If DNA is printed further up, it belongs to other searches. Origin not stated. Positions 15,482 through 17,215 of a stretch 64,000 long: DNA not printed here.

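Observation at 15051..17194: Intact En-minus group II intron inserted in-frame inside a polysaccharide lyase coding sequence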

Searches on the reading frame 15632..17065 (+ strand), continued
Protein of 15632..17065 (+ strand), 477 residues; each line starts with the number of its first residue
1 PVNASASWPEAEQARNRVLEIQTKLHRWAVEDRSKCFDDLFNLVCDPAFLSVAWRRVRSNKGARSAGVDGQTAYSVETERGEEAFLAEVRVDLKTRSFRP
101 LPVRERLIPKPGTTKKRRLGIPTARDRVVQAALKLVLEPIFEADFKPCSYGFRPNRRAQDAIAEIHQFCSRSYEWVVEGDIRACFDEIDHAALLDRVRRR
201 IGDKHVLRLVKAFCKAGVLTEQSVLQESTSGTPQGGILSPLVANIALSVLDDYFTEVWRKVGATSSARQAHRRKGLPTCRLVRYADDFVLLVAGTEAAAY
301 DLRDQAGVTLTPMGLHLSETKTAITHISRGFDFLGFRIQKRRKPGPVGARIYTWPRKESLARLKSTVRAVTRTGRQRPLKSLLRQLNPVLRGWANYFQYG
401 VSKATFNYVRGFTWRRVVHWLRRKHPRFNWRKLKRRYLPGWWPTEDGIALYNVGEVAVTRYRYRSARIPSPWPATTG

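Call 57: find_encoding_contigs(protein=P0244, flank=3000, max_places=10)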
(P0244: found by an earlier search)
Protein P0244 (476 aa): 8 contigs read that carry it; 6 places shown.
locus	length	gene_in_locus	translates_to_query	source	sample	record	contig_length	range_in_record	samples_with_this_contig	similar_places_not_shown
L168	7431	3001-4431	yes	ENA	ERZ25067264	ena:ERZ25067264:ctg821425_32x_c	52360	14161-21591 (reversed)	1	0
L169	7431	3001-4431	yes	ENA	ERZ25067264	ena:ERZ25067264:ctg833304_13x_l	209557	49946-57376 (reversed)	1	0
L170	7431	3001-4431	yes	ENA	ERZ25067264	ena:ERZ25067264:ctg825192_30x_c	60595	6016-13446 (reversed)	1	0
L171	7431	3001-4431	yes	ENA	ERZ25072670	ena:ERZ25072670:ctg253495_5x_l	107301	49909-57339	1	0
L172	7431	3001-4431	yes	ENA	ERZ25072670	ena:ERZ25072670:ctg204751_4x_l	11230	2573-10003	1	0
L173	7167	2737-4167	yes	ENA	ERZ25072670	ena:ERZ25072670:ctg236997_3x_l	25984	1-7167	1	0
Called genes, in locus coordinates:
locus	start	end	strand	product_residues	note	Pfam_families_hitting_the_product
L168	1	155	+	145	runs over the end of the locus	-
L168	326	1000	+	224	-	PF01656:CbiA, PF07015:VirC1, PF09140:MipZ (faint), PF10609:ParA (faint), PF13614:AAA_31 (weak)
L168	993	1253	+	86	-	-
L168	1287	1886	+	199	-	PF04796:RepA_C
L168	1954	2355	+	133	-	PF00872:Transposase_mut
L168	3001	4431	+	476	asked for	PF00078:RVT_1, PF08388:GIIM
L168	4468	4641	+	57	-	-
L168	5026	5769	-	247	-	PF02353:CMAS (weak), PF13489:Methyltransf_23, PF01209:Ubie_methyltran, PF13847:Methyltransf_31, PF08241:Methyltransf_11, PF08242:Methyltransf_12, PF13649:Methyltransf_25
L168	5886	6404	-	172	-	PF13585:CHU_C (weak), PF13860:FlgD_ig, PF18962:Por_Secre_tail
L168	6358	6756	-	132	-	PF00665:rve (weak), PF13683:rve_3, PF13333:rve_2 (weak)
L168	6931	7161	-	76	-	-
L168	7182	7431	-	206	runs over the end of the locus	PF21294:Polysacc_lyase_14 (weak), PF01527:HTH_Tnp_1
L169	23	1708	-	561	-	PF01979:Amidohydro_1, PF07969:Amidohydro_3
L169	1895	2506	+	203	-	PF00872:Transposase_mut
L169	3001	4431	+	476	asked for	PF00078:RVT_1, PF08388:GIIM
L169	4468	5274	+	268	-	PF00872:Transposase_mut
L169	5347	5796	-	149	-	PF01451:LMWPc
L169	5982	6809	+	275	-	PF01636:APH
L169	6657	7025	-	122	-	PF04229:GrpB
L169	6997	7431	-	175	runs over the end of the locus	PF00583:Acetyltransf_1 (weak), PF13673:Acetyltransf_10 (weak), PF13508:Acetyltransf_7 (weak), PF08445:FR47 (weak)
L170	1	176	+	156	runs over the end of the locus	-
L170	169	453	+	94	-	PF04014:MazE_antitoxin, PF15937:PrlF_antitoxin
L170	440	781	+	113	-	PF02452:PemK_toxin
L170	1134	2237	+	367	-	-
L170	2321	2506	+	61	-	-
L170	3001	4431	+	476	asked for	PF00078:RVT_1, PF08388:GIIM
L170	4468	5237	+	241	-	PF00872:Transposase_mut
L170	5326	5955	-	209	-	-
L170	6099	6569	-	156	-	-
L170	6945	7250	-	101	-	-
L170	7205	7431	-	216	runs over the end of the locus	-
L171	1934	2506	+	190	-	PF00872:Transposase_mut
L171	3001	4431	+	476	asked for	PF00078:RVT_1, PF08388:GIIM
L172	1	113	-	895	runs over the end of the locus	?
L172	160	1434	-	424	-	-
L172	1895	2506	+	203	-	PF00872:Transposase_mut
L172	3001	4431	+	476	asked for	PF00078:RVT_1, PF08388:GIIM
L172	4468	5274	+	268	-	PF00872:Transposase_mut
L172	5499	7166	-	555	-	PF00144:Beta-lactamase, PF11954:DUF3471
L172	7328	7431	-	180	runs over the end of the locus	PF00293:NUDIX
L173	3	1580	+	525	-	?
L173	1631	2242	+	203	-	PF00872:Transposase_mut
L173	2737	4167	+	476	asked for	PF00078:RVT_1, PF08388:GIIM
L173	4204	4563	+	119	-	PF00872:Transposase_mut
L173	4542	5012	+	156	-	PF00872:Transposase_mut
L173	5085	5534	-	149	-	PF01451:LMWPc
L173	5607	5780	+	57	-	-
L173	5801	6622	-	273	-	PF13276:HTH_21, PF00665:rve, PF13683:rve_3, PF13333:rve_2 (weak)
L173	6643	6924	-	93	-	PF01527:HTH_Tnp_1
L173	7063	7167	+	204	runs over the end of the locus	PF01636:APH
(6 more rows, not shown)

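Call 64: find_encoding_contigs(protein=P0123, flank=3000, max_places=4)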
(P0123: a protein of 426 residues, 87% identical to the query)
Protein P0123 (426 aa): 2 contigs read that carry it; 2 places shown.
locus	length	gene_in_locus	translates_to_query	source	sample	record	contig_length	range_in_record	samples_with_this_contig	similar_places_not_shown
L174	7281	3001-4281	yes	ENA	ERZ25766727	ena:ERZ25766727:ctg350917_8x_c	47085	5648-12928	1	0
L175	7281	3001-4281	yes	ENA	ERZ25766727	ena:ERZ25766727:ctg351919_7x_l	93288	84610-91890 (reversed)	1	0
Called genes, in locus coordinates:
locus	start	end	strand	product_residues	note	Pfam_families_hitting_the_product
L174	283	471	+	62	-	-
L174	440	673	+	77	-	-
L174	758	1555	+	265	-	-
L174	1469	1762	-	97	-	-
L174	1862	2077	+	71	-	PF04241:DUF423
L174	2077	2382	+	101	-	PF00872:Transposase_mut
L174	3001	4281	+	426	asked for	PF00078:RVT_1, PF08388:GIIM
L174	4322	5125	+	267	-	PF00872:Transposase_mut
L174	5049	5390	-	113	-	-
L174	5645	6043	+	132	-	-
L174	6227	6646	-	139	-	PF01850:PIN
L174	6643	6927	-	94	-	-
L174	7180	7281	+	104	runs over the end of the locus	-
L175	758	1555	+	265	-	-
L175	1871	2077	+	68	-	PF04241:DUF423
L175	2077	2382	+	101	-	PF00872:Transposase_mut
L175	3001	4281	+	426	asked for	PF00078:RVT_1, PF08388:GIIM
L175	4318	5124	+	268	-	PF00872:Transposase_mut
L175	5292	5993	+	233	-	PF02353:CMAS (weak), PF13489:Methyltransf_23, PF01209:Ubie_methyltran, PF13847:Methyltransf_31, PF08241:Methyltransf_11, PF08242:Methyltransf_12, PF13649:Methyltransf_25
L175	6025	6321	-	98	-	-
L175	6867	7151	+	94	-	PF10387:DUF2442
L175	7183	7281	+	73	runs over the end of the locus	PF13711:DUF4160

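Call 65: find_encoding_contigs(protein=P0127, flank=3000, max_places=4)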
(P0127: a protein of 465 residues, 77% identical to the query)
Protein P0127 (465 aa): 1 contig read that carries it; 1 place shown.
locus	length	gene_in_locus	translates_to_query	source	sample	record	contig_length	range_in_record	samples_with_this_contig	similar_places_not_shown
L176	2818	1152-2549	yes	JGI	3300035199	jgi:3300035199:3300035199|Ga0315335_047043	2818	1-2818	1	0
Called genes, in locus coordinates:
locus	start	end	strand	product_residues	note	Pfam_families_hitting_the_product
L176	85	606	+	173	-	PF00872:Transposase_mut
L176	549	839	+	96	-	-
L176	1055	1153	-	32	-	-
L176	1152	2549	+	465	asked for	PF00078:RVT_1, PF08388:GIIM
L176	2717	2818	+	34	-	?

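Call 66: find_encoding_contigs(protein=P0126, flank=3000, max_places=4)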
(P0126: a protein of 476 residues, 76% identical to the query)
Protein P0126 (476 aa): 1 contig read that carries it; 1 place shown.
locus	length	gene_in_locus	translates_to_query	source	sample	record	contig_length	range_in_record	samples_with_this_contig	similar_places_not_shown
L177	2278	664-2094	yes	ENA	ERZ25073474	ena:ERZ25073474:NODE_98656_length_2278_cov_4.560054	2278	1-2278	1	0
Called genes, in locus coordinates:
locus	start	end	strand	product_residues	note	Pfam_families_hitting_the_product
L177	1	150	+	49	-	?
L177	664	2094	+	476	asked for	PF00078:RVT_1, PF08388:GIIM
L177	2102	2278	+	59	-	?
